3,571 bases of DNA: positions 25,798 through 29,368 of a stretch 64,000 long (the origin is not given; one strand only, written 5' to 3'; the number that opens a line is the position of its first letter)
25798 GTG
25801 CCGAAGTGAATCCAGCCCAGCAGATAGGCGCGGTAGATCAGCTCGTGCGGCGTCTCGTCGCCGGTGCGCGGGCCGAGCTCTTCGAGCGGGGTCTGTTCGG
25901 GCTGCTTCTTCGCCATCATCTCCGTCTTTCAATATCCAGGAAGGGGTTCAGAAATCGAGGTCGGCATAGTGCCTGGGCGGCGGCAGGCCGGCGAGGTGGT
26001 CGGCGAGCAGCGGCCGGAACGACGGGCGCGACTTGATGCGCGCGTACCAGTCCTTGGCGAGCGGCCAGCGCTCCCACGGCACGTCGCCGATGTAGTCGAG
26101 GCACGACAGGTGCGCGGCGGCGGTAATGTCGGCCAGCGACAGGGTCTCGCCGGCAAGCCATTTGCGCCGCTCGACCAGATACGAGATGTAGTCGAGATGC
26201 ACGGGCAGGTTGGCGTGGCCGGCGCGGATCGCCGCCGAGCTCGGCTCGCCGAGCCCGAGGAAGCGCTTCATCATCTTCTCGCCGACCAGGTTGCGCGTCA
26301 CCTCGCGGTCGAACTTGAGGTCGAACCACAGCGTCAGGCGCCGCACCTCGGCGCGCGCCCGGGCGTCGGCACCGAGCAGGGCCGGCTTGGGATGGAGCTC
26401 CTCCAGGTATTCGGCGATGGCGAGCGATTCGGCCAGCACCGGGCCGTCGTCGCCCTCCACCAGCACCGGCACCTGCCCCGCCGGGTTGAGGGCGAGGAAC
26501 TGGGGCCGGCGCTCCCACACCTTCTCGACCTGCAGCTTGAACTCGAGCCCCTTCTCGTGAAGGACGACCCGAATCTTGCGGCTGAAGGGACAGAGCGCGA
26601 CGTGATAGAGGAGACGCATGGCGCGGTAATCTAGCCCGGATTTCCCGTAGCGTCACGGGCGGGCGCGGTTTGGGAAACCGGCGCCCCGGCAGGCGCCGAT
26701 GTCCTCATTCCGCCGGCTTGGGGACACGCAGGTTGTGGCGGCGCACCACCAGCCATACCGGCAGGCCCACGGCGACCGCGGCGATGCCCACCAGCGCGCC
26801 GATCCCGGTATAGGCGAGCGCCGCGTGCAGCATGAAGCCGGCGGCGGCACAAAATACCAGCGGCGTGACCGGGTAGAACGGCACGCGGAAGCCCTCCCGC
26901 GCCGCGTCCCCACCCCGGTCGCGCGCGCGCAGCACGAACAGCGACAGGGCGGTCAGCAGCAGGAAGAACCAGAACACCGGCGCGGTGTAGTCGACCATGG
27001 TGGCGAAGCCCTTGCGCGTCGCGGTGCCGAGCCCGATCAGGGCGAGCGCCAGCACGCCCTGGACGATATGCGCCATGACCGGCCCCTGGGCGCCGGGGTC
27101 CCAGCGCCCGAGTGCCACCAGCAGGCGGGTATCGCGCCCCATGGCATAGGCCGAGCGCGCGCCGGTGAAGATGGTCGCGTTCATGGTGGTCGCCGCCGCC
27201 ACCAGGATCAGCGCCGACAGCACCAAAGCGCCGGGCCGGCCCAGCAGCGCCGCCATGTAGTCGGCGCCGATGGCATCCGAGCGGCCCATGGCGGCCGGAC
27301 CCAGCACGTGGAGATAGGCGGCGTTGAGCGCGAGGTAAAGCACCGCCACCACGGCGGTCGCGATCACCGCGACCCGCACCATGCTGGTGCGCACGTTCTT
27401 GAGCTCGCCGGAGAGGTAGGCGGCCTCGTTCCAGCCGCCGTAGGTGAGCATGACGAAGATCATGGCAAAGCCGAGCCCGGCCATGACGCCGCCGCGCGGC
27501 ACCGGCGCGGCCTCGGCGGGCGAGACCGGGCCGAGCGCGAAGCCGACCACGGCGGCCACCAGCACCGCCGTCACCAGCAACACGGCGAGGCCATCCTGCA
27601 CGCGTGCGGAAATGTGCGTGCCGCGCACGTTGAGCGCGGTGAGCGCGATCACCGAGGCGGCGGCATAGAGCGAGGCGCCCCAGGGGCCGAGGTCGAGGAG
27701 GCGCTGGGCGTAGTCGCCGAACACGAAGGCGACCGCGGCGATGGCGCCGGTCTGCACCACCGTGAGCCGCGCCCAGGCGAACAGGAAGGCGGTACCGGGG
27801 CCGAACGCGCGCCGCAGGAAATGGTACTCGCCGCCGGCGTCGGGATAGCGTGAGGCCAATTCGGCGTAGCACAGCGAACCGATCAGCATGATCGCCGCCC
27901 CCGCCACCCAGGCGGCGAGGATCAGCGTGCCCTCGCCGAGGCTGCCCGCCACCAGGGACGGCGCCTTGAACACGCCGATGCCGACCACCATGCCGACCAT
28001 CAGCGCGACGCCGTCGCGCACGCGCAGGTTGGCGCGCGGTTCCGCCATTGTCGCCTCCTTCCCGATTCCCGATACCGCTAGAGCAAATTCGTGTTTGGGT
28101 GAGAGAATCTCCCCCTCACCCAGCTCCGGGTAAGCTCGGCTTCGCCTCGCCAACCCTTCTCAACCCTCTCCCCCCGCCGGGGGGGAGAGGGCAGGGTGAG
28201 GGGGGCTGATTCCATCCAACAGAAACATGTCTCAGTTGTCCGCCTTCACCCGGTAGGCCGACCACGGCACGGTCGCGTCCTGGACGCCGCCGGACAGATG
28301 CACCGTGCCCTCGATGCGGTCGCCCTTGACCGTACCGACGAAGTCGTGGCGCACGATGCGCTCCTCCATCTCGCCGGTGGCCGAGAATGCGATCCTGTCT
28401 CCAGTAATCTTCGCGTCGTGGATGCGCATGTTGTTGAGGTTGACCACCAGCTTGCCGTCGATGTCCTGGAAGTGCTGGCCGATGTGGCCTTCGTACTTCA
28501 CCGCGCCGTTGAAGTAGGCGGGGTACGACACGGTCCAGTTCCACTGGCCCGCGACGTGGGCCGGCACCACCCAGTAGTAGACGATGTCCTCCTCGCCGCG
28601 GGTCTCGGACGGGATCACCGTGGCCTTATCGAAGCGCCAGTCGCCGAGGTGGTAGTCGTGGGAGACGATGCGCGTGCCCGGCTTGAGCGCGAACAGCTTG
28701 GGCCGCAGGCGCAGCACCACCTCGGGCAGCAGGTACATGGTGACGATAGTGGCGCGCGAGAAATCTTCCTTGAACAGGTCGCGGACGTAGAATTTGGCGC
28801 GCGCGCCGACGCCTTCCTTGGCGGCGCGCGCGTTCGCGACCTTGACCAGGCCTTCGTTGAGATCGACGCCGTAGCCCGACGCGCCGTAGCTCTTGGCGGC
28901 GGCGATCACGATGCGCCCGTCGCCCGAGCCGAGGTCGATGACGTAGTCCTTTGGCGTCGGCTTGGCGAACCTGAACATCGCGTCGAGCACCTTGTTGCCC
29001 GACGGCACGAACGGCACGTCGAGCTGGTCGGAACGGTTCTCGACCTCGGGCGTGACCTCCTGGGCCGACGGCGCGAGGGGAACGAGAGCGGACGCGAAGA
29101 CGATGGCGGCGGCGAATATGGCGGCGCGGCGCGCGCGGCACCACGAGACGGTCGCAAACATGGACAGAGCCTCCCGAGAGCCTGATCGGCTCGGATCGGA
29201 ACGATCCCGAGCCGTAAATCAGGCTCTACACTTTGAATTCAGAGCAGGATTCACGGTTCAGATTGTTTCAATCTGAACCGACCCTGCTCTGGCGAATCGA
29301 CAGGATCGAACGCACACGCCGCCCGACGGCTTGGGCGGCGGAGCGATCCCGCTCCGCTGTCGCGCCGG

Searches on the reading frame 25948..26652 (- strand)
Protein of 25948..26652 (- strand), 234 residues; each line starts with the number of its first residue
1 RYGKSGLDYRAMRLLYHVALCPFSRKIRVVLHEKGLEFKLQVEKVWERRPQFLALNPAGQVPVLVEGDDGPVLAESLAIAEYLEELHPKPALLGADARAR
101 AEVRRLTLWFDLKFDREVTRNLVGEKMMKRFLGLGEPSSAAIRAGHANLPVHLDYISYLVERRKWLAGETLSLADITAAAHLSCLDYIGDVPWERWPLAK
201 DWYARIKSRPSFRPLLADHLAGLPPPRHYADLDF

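Call 37: search_protein_families(library=pfam, proteins=[window:25948-26652:-], max_evalue=0.0001)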
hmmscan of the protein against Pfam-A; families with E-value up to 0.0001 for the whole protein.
window:25948-26652:- (234 aa): 7 families
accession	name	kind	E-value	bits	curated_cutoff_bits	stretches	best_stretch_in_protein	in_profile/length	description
PF13409.12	GST_N_2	-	6.8e-22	78.3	25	1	21-86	2-70/70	Glutathione S-transferase, N-terminal domain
PF13417.12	GST_N_3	-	5.5e-21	75.1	22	1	15-90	1-74/75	Glutathione S-transferase, N-terminal domain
PF02798.26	GST_N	-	1.4e-14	54.6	20.9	1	15-84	5-75/76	Glutathione S-transferase, N-terminal domain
PF00043.30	GST_C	-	1.6e-07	31.9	20.7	1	158-210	37-93/93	Glutathione S-transferase, C-terminal domain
PF22441.2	CLIC-like_N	-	5.7e-06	26.9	23.5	1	18-86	16-82/86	CLIC-like N-terminal domain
PF14497.11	GST_C_3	-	3.6e-05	24.4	21.6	1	148-212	30-97/104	Glutathione S-transferase, C-terminal domain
PF13410.11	GST_C_2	-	5.9e-05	23.5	24.9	0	153-205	15-69/69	Glutathione S-transferase, C-terminal domain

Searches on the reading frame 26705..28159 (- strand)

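Call 37: search_protein_families(library=pfam, proteins=[window:26705-28159:-], max_evalue=0.0001)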
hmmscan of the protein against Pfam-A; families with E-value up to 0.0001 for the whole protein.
window:26705-28159:- (484 aa): 2 families
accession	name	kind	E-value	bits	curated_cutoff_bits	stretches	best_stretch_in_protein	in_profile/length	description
PF13520.12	AA_permease_2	-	2.3e-39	136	27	1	52-444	8-401/427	Amino acid permease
PF00324.27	AA_permease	-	6.2e-17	61.9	24.6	1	54-451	6-424/470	Amino acid permease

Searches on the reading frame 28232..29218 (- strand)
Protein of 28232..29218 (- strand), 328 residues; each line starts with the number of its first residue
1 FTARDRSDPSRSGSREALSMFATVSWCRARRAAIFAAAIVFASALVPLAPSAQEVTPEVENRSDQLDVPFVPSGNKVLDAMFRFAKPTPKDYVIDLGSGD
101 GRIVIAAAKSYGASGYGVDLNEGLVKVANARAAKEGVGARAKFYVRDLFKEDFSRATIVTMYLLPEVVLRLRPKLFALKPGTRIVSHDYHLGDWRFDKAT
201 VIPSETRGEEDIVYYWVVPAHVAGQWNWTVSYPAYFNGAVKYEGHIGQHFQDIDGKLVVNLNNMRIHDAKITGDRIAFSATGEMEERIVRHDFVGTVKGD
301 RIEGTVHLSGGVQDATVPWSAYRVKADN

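Call 37: search_protein_families(library=pfam, proteins=[window:28232-29218:-], max_evalue=0.0001)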
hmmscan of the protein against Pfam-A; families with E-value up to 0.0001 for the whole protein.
window:28232-29218:- (328 aa): 4 families
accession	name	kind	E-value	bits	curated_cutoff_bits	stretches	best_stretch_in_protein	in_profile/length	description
PF13649.12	Methyltransf_25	-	3.3e-08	34.6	27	1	93-157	1-64/97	Methyltransferase domain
PF13847.12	Methyltransf_31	-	3.4e-08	33.7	27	1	91-155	5-72/145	Methyltransferase domain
PF06325.19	PrmA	-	1.1e-05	25.6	22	1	89-183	161-255/296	Ribosomal protein L11 methyltransferase (PrmA)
PF08123.19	DOT1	-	5.3e-05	23.3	23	0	80-155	33-107/205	Histone methylation protein DOT1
